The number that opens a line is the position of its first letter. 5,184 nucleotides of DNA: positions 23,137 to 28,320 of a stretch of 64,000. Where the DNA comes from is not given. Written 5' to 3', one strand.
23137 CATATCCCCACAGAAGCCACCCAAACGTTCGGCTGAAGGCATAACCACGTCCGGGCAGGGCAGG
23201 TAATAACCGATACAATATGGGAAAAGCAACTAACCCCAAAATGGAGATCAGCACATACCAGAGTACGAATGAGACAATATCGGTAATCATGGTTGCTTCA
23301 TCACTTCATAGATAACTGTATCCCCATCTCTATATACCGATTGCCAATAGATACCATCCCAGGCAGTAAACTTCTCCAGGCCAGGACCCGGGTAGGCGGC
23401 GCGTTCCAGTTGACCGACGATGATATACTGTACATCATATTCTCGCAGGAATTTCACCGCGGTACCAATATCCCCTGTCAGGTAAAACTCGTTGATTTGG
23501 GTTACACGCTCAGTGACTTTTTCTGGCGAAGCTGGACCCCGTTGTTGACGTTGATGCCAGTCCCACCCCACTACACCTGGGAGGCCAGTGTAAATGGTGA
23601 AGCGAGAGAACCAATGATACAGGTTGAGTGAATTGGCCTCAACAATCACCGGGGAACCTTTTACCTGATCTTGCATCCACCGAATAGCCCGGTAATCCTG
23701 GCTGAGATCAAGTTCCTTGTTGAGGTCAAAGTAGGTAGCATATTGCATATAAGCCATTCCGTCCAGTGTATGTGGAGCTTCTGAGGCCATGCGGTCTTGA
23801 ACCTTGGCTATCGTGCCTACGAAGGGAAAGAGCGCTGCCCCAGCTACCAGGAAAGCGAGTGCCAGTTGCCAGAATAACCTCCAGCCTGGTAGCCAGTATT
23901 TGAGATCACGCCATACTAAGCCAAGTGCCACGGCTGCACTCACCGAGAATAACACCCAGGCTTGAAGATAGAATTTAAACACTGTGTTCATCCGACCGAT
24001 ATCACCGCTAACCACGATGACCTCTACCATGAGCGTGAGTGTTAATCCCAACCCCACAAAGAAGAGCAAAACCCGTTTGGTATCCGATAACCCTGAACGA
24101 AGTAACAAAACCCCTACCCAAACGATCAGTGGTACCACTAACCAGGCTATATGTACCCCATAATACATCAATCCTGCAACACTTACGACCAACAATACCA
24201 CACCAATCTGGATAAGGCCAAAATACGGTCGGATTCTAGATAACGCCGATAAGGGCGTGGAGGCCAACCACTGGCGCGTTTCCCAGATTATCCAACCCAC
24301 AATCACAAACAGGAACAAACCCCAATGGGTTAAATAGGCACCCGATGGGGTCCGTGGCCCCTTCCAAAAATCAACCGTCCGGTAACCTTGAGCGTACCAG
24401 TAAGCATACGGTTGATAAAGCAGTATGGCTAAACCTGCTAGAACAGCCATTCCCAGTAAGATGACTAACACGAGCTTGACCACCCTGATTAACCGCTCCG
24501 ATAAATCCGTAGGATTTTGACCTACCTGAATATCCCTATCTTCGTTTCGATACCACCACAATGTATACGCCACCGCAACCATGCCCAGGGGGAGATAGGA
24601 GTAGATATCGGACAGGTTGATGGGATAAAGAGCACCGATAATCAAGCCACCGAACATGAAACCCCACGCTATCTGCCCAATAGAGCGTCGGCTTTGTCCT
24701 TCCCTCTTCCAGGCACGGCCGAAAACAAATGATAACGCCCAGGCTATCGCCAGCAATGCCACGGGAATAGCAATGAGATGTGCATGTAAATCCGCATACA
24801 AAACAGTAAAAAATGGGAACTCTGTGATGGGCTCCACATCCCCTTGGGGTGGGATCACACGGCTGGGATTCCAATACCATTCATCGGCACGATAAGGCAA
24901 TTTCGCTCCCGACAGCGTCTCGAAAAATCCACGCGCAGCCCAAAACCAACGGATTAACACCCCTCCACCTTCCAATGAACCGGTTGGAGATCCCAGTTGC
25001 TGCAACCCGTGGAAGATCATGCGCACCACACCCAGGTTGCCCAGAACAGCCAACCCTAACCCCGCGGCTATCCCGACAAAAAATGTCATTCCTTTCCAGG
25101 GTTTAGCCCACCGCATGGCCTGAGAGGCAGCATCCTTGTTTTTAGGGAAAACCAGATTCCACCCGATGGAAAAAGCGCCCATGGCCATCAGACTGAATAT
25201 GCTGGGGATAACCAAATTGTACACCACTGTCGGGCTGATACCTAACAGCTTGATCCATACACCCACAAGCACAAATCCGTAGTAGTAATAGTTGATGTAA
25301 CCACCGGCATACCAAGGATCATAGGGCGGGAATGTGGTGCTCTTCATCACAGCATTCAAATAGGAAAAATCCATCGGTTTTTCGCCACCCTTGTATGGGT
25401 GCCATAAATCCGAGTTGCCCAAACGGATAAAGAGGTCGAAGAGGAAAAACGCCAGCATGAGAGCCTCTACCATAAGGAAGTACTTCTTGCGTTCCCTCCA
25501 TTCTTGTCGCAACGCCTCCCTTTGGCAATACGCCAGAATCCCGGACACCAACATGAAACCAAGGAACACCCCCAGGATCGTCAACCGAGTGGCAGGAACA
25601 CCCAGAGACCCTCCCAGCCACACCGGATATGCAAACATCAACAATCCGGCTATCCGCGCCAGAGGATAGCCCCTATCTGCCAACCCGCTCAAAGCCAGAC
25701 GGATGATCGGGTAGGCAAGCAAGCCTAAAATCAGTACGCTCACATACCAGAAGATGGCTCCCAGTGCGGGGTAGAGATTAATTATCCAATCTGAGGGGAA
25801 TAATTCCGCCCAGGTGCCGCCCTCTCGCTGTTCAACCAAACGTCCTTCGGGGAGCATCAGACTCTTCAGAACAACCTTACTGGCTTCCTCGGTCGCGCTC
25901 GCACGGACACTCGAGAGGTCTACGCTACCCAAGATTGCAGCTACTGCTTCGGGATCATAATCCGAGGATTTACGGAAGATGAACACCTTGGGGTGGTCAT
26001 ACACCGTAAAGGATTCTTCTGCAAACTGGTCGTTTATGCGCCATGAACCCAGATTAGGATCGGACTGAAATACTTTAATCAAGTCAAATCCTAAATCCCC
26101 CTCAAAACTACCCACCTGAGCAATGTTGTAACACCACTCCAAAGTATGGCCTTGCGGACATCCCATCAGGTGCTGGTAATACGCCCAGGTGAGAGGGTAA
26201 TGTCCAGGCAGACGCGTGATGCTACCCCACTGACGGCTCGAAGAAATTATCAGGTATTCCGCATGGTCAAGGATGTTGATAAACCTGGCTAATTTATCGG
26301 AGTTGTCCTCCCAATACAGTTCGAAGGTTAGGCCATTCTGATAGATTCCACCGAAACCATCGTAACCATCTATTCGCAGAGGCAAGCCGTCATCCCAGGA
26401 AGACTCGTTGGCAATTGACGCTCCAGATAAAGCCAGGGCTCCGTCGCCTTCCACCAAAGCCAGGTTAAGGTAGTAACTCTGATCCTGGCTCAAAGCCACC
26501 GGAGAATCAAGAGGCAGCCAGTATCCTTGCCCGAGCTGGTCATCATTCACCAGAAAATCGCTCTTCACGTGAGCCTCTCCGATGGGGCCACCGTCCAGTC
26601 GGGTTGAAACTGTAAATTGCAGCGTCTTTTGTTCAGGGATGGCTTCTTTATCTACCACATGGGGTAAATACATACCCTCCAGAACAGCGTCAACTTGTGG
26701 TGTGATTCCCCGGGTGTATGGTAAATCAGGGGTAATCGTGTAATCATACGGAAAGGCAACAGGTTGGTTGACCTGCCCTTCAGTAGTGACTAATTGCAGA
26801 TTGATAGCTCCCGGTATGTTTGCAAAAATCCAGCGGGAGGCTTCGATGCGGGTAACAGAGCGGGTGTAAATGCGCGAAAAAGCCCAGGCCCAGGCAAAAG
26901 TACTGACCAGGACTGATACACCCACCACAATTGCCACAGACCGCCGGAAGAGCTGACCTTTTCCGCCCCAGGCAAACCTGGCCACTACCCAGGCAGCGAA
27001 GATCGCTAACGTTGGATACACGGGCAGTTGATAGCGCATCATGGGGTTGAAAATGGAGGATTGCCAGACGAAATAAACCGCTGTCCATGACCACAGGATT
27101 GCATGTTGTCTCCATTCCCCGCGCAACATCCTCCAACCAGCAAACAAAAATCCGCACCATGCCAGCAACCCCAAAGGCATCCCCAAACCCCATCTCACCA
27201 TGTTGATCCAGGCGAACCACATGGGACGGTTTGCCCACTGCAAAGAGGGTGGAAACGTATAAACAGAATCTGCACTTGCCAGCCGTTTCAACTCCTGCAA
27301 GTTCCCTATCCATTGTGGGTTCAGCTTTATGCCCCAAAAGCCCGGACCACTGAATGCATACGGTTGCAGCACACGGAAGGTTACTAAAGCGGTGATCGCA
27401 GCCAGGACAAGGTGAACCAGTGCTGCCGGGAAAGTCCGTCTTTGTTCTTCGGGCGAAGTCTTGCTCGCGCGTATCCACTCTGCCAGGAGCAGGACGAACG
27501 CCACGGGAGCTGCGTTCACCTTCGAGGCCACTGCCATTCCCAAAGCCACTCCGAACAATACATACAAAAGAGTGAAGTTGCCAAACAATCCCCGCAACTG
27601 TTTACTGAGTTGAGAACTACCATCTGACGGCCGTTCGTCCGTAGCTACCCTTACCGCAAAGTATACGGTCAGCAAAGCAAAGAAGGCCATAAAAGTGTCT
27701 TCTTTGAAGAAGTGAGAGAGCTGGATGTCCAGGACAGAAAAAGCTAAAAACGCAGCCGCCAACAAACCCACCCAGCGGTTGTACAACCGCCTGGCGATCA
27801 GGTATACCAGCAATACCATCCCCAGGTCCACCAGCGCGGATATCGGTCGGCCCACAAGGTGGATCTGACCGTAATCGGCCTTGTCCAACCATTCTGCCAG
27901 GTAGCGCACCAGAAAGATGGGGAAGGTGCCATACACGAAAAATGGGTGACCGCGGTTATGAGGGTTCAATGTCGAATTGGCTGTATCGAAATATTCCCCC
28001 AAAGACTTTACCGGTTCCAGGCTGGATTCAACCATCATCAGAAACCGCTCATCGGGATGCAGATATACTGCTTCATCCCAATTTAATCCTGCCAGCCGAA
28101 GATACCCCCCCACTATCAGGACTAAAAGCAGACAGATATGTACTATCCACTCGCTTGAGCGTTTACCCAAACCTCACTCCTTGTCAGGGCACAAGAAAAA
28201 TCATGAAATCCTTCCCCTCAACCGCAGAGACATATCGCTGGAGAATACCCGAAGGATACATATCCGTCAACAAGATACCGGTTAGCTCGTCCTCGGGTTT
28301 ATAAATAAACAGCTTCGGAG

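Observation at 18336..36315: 18-kb co-directional operon dominated by five giant polytopic GT-C/YYY membrane proteins: an uncharacterised envelope glycan assembly locus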

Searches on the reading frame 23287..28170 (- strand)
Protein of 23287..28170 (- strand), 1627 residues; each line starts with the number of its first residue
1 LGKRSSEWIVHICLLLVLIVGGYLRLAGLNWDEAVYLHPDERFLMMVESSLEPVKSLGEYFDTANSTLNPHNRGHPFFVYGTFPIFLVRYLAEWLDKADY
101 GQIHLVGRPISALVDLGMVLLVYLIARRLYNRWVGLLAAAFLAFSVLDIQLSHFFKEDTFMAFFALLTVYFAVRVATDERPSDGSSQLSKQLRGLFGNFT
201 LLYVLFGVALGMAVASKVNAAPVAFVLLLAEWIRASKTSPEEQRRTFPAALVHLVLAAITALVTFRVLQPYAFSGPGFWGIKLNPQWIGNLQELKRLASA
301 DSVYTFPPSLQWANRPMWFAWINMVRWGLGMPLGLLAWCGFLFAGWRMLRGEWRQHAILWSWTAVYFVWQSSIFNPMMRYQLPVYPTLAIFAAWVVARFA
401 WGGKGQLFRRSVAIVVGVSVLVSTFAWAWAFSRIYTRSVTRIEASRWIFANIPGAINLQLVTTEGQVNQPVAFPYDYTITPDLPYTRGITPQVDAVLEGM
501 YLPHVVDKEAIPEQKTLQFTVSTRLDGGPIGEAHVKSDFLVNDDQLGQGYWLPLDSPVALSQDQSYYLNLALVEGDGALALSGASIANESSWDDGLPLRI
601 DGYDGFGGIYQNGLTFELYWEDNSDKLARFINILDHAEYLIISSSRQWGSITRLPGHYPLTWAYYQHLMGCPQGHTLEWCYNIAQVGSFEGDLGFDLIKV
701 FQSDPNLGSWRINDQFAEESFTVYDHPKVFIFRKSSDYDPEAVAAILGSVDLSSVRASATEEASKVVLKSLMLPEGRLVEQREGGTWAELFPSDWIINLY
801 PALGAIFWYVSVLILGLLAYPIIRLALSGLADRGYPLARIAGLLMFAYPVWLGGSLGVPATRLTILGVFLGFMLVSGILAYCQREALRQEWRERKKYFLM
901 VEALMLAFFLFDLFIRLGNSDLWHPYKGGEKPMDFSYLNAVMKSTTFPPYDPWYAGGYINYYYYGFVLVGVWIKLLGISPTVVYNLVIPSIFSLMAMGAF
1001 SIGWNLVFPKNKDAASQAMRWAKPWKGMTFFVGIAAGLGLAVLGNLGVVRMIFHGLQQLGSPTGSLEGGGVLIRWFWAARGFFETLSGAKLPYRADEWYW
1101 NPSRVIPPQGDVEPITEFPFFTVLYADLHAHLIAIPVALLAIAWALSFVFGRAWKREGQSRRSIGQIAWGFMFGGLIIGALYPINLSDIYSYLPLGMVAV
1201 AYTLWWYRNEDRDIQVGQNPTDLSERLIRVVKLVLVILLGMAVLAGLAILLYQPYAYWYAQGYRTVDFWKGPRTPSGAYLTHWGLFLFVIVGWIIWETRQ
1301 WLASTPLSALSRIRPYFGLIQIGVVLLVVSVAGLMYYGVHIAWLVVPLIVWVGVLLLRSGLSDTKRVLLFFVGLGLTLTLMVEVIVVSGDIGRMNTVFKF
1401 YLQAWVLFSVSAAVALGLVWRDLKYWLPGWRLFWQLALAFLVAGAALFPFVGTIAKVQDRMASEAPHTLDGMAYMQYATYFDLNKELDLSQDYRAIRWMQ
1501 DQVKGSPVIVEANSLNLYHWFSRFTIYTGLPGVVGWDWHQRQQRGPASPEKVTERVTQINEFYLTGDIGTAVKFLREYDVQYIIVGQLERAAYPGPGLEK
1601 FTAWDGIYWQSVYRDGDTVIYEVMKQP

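Call 3: search_protein_families(library=pfam, proteins=[window:23287-28170:-], max_evalue=0.01)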
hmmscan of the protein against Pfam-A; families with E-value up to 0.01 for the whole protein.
window:23287-28170:- (1627 aa): 2 families
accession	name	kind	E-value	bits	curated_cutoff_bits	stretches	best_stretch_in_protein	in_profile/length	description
PF10060.15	DUF2298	-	4.7e-104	349.5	27.8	1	846-1408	2-488/488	Uncharacterized membrane protein (DUF2298)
PF13231.12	PMT_2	-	2.2e-09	38.1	26.1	1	108-254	25-145/160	Dolichyl-phosphate-mannose-protein mannosyltransferase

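Call 4: search_protein_families(library=ncbifam, proteins=[window:23287-28170:-], max_evalue=0.01)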
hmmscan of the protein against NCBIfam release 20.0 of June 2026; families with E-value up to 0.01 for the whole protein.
window:23287-28170:- (1627 aa): 3 families
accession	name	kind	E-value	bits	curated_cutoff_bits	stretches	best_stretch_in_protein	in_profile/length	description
TIGR03662.1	Chlor_Arch_YYY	subfamily_domain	6.6e-143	478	300.25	1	804-1623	4-726/727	chlor_Arch_YYY domain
TIGR03663.1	TIGR03663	subfamily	7.5e-09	35.1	126.25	1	101-268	67-222/435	flippase activity-associated protein Agl23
TIGR04154.1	archaeo_STT3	subfamily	1e-08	34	450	1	77-270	67-260/831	oligosaccharyl transferase, archaeosortase A system-associated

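Call 21: search_solved_structures(query=window:23287-28170:-, max_evalue=1)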
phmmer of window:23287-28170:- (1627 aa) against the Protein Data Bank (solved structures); distinct sequences matched with E-value up to 1: 1.
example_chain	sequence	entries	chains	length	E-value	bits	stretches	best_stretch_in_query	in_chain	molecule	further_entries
9lts_A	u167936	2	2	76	0.76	9.9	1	325-354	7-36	Protein LRC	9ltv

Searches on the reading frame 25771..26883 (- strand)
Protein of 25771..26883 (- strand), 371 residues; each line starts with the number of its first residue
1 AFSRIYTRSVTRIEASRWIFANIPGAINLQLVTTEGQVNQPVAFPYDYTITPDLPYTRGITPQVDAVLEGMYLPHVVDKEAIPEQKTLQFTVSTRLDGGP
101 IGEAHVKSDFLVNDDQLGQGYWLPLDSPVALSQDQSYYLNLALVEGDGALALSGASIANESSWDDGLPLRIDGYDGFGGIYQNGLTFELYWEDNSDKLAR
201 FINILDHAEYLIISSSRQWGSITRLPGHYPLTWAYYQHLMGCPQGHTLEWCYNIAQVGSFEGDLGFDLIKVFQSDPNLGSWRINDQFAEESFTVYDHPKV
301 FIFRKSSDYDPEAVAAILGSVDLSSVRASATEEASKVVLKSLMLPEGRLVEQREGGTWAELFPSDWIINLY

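Call 88: search_protein_families(library=pfam, proteins=[window:25771-26883:-], max_evalue=1)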
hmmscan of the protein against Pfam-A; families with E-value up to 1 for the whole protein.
window:25771-26883:- (371 aa): 1 family
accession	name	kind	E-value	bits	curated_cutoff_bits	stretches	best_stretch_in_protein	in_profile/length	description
PF09042.16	Titin_Z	-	0.2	12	21.5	1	312-335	10-33/46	Titin Z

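Call 89: search_solved_structures(query=window:25771-26883:-, max_evalue=1)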
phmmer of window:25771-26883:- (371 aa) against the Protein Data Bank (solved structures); distinct sequences matched with E-value up to 1: 0.
